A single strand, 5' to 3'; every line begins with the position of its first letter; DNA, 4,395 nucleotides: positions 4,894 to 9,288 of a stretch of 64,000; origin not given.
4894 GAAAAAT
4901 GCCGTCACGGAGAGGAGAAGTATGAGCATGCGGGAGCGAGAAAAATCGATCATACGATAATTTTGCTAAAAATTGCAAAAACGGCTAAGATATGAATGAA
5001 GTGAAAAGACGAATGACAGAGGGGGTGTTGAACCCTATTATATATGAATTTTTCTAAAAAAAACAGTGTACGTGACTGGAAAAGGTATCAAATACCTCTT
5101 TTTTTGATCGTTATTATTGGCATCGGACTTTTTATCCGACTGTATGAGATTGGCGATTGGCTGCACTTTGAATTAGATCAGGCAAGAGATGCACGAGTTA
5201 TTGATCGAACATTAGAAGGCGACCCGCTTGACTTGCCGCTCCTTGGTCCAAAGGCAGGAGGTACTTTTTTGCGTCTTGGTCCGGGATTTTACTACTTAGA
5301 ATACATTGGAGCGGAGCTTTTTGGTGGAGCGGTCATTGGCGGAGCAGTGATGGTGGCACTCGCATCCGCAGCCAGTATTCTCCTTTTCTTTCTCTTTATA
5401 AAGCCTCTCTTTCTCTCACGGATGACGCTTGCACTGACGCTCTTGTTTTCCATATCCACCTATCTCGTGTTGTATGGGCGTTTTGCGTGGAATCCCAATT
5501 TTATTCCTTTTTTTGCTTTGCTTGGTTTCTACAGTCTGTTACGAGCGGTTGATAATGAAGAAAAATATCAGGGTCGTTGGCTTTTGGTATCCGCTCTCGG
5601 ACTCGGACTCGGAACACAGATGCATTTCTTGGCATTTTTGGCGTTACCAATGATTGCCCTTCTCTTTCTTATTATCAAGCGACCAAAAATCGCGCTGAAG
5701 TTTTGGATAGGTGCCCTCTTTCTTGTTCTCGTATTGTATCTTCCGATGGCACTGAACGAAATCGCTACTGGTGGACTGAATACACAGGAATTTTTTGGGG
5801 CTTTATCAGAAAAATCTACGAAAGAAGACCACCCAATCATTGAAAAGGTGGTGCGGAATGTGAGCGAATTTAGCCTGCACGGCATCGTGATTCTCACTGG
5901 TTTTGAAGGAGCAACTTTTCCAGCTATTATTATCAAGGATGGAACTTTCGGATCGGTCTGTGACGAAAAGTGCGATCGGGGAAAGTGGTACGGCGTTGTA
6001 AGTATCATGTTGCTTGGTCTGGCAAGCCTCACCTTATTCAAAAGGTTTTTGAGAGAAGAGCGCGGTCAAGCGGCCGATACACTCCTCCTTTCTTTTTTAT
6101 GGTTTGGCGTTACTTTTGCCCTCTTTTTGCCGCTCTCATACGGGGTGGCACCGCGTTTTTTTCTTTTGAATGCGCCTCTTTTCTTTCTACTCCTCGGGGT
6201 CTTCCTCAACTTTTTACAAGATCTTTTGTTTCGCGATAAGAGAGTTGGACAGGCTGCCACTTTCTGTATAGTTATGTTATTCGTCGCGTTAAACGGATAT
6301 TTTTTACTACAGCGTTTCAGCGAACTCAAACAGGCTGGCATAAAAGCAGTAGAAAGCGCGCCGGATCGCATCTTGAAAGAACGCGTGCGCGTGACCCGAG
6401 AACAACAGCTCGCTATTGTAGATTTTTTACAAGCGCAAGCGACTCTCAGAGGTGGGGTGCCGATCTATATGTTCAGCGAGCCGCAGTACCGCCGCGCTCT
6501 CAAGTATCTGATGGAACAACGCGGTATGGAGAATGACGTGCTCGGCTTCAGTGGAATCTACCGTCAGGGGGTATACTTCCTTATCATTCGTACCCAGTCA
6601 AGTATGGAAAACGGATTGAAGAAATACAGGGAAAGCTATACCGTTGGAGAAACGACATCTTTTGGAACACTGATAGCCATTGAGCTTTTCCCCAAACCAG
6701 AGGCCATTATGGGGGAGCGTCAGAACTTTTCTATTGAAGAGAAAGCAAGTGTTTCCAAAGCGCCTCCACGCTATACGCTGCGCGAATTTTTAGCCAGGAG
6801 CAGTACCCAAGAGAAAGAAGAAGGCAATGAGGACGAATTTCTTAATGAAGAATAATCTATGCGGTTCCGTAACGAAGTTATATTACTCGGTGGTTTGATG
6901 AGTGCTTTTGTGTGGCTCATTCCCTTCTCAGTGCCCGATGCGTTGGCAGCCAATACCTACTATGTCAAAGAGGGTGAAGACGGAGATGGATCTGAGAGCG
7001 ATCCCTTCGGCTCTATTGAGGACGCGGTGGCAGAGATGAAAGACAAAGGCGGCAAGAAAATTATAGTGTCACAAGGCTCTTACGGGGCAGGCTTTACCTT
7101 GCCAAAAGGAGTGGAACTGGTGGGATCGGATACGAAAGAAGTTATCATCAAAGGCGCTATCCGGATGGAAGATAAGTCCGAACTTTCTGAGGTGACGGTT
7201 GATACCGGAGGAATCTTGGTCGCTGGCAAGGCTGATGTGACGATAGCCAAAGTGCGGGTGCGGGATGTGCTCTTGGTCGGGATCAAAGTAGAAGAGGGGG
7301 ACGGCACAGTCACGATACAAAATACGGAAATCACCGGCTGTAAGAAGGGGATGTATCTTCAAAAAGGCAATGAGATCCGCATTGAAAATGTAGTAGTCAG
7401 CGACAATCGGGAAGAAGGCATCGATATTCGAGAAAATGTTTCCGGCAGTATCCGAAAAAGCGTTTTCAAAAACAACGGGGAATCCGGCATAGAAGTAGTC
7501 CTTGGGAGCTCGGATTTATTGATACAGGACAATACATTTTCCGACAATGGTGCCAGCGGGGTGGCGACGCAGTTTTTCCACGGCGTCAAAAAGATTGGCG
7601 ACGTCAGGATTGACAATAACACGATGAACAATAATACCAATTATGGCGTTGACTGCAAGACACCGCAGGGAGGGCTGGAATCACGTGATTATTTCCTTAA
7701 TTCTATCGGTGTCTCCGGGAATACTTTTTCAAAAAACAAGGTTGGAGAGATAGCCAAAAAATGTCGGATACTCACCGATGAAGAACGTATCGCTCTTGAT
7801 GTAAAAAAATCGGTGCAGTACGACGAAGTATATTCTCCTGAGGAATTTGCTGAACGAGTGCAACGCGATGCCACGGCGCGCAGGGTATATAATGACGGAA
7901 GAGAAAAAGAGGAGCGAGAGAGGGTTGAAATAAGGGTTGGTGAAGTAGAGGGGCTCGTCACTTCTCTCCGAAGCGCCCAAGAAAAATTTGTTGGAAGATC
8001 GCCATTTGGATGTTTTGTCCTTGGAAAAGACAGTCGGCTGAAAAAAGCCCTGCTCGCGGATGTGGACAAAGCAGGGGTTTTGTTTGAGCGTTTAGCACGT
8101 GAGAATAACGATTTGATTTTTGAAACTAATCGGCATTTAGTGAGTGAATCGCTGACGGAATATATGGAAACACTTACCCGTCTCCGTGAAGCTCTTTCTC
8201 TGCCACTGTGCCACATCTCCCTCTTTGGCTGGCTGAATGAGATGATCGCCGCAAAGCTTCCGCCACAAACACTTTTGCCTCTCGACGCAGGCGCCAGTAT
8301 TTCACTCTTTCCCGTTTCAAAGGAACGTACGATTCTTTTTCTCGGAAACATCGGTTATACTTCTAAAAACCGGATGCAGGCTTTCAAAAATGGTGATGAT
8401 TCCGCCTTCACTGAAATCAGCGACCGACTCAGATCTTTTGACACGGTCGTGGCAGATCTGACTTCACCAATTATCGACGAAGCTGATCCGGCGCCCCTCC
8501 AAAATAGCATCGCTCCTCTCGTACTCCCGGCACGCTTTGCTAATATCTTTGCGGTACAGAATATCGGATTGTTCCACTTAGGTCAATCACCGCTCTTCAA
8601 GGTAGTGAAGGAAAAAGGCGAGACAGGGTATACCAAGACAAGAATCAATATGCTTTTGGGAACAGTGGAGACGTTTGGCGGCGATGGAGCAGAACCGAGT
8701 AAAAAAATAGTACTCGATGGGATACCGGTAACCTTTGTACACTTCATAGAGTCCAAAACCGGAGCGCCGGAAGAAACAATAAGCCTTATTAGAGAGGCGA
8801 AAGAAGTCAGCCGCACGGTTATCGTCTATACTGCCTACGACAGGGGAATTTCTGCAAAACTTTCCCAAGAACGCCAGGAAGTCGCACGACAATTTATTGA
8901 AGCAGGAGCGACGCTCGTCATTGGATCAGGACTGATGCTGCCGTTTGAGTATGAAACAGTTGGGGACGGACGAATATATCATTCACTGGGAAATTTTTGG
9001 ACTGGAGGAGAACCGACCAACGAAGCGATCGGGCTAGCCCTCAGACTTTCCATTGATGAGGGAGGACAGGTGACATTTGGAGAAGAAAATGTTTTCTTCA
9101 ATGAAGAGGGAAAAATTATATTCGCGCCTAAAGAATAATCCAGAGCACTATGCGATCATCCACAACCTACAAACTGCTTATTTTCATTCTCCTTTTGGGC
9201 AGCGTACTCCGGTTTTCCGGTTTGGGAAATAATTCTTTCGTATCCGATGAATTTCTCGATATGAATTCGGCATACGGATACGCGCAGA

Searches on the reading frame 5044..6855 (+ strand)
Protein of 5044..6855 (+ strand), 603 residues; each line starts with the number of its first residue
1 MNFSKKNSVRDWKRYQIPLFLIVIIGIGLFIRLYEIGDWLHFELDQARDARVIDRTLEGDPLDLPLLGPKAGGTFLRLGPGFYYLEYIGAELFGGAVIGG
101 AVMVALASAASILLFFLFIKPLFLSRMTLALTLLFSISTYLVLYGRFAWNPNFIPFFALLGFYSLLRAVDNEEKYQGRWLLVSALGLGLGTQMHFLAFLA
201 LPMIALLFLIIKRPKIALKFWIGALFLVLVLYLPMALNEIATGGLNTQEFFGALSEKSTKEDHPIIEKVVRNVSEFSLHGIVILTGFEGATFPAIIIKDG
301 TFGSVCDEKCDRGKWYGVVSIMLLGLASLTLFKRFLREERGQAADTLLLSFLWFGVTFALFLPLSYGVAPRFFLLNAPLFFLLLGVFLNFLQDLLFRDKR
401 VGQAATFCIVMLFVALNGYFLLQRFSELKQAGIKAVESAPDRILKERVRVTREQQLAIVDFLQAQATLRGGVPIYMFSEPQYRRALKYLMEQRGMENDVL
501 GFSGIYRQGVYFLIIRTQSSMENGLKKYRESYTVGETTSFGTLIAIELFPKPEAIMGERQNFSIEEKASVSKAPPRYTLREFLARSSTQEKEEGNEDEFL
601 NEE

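Call 8: search_protein_families(library=pfam, proteins=[window:5044-6855:+], max_evalue=0.00001)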
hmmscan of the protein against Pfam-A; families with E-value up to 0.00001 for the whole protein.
window:5044-6855:+ (603 aa): 2 families
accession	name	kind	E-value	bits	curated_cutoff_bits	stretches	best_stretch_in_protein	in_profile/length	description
PF13231.12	PMT_2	-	1.6e-09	38.6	26.1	1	80-235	4-157/160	Dolichyl-phosphate-mannose-protein mannosyltransferase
PF11028.14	TMEM260-like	-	1e-06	29.1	24.2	0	157-213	118-175/179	Protein O-mannosyl-transferase TMEM260-like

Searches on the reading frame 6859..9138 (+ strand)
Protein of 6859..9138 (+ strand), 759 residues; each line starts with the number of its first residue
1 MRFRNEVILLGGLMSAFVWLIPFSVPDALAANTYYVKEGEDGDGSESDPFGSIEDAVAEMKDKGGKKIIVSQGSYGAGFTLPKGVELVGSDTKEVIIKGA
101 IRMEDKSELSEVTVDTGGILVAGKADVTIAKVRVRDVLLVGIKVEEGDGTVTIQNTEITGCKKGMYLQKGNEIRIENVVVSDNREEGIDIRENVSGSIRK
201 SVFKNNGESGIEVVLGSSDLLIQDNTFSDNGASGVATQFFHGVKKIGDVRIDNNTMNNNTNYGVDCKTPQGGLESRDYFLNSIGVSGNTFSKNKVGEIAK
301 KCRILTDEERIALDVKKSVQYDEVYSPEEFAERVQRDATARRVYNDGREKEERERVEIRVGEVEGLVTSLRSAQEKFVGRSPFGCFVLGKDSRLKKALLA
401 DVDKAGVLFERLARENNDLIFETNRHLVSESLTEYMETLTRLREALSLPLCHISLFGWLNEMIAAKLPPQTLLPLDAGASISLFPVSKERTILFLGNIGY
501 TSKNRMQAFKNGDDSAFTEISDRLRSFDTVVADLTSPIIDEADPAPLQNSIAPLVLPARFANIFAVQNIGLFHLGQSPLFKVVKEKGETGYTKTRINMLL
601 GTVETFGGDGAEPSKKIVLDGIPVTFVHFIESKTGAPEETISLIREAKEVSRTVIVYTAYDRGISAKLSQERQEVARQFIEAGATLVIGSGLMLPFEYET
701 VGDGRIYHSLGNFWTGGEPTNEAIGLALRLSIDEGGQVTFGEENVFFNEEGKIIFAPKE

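Call 8: search_protein_families(library=pfam, proteins=[window:6859-9138:+], max_evalue=0.00001)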
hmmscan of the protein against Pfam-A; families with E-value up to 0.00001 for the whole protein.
window:6859-9138:+ (759 aa): 3 families
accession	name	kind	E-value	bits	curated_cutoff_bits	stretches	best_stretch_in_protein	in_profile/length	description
PF13229.12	Beta_helix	-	1.1e-19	71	25.9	1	118-266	2-144/158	Right handed beta helix region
PF05048.19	NosD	-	1.6e-13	51.1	23.6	1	99-231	41-173/212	Periplasmic copper-binding protein (NosD)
PF09587.15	PGA_cap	-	4.4e-09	36.6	27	1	638-713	176-251/255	Bacterial capsule synthesis protein PGA_cap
